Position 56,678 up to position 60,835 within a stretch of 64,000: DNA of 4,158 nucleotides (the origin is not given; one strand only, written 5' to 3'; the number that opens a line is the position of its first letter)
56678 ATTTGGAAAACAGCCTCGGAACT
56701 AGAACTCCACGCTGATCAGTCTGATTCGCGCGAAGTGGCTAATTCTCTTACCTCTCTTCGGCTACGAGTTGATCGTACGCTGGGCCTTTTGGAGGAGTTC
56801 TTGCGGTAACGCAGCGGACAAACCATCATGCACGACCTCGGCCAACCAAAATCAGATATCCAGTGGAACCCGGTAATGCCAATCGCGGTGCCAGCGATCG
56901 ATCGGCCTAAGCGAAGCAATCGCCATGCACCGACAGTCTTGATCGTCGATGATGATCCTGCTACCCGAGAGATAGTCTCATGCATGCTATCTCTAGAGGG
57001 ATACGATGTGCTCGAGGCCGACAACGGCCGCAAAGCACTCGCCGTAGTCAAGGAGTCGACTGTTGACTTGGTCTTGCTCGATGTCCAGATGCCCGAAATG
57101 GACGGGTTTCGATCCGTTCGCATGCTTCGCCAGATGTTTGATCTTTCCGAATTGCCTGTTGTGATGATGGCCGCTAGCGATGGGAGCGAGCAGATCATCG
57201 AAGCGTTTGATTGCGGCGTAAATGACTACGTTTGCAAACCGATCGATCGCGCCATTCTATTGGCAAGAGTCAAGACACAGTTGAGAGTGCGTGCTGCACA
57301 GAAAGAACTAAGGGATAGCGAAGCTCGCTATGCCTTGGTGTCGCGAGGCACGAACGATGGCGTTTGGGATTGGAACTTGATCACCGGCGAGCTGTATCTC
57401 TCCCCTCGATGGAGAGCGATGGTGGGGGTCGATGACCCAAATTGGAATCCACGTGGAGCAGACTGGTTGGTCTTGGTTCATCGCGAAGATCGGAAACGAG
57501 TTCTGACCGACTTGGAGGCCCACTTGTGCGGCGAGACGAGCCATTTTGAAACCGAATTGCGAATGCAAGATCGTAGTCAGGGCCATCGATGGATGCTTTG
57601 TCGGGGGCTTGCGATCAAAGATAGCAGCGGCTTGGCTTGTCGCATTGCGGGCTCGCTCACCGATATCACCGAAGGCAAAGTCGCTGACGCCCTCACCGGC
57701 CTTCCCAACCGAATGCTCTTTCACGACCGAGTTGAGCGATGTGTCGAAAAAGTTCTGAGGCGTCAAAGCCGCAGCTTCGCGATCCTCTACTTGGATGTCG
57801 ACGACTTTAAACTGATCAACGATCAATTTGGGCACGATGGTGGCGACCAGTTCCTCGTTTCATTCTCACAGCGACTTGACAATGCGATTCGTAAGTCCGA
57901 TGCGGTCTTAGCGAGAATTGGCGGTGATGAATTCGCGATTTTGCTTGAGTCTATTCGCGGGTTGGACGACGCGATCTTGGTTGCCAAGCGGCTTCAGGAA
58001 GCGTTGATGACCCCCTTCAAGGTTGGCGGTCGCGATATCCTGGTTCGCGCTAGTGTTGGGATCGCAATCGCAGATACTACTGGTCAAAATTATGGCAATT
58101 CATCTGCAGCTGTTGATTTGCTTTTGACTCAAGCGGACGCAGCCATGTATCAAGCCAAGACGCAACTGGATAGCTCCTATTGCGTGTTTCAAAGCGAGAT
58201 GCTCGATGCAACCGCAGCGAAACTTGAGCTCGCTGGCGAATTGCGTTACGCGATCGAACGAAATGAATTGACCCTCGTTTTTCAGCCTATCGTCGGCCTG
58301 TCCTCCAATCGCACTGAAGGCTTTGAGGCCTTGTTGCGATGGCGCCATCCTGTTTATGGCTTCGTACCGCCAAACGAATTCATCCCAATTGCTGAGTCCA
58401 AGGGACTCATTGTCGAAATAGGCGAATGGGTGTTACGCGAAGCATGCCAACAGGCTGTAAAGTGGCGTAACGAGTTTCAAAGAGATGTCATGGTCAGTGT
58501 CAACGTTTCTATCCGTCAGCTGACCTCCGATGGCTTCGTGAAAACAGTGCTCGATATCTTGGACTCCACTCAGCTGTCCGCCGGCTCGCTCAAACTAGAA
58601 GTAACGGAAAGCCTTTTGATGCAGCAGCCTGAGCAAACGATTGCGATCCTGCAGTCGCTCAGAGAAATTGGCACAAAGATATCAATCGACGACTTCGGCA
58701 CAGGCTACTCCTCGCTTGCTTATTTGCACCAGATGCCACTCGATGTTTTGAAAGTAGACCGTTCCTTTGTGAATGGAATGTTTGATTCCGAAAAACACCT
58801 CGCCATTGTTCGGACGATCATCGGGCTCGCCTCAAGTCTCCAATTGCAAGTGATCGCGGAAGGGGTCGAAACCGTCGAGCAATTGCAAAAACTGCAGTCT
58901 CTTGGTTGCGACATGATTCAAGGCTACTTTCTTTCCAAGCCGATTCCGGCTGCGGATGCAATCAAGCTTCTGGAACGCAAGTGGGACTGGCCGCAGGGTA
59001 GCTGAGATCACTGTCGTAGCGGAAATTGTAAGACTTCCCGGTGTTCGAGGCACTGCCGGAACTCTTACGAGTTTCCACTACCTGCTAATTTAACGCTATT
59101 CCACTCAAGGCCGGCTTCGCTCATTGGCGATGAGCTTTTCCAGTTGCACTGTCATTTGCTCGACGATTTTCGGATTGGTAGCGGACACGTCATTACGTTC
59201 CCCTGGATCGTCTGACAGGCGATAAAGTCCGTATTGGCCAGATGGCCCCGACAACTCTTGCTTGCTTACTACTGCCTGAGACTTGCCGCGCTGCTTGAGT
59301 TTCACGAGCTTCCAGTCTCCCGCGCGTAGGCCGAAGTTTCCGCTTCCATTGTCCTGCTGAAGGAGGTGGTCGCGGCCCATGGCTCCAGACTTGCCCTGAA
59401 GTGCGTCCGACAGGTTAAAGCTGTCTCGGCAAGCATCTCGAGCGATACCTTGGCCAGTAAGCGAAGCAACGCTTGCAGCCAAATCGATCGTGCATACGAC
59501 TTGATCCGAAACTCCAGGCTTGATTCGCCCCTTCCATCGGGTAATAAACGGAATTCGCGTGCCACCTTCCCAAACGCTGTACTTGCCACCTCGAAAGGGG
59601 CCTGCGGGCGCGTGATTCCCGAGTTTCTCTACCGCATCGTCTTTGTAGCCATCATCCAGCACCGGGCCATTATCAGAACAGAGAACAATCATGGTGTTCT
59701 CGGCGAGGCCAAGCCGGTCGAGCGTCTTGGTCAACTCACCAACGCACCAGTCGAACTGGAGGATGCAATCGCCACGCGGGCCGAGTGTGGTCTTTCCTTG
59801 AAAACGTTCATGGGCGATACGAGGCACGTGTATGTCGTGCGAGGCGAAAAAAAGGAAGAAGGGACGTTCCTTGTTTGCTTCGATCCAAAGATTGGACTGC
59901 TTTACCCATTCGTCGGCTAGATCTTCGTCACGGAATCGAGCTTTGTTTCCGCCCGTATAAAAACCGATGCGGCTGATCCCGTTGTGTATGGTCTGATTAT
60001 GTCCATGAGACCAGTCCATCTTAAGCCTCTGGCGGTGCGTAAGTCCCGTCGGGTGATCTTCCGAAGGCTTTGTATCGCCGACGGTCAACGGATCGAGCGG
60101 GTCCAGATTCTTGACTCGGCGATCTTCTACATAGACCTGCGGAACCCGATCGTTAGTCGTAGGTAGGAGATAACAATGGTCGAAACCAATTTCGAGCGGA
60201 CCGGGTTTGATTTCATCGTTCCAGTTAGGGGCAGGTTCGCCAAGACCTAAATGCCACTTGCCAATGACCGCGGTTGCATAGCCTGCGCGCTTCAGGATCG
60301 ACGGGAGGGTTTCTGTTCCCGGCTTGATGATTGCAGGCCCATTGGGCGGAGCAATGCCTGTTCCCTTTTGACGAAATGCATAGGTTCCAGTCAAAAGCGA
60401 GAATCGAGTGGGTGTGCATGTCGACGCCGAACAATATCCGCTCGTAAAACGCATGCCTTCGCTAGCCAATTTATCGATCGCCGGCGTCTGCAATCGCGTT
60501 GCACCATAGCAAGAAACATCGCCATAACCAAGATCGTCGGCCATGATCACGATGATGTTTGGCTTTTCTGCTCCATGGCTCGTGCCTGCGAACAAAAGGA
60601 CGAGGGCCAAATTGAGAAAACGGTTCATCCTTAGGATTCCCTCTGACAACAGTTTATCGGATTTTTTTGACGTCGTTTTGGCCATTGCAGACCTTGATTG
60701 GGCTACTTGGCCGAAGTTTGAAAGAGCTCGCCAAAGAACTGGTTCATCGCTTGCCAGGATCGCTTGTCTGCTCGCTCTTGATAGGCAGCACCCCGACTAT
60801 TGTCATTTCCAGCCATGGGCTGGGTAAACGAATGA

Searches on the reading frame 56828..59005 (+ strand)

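Call 86: search_protein_families(library=pfam, proteins=[window:56828-59005:+], max_evalue=0.00001)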
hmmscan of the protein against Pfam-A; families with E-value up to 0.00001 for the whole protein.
window:56828-59005:+ (725 aa): 4 families
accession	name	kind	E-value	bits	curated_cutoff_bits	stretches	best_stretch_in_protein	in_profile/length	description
PF00563.25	EAL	-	2.3e-78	263.3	31.3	1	471-705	3-236/236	EAL domain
PF00990.26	GGDEF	-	3.2e-39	134.7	23.8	1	286-446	3-157/161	Diguanylate cyclase, GGDEF domain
PF00072.30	Response_reg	-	5.9e-30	104.1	30.2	1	37-148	1-110/111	Response regulator receiver domain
PF08447.18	PAS_3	-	4.1e-14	53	25.6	1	189-275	2-87/89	PAS fold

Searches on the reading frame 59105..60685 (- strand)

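Call 86: search_protein_families(library=pfam, proteins=[window:59105-60685:-], max_evalue=0.00001)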
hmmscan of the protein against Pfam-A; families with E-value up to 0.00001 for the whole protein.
window:59105-60685:- (526 aa): 1 family
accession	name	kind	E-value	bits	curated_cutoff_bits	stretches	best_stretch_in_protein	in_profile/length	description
PF00884.28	Sulfatase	-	4e-55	187.7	25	1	42-411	1-300/301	Sulfatase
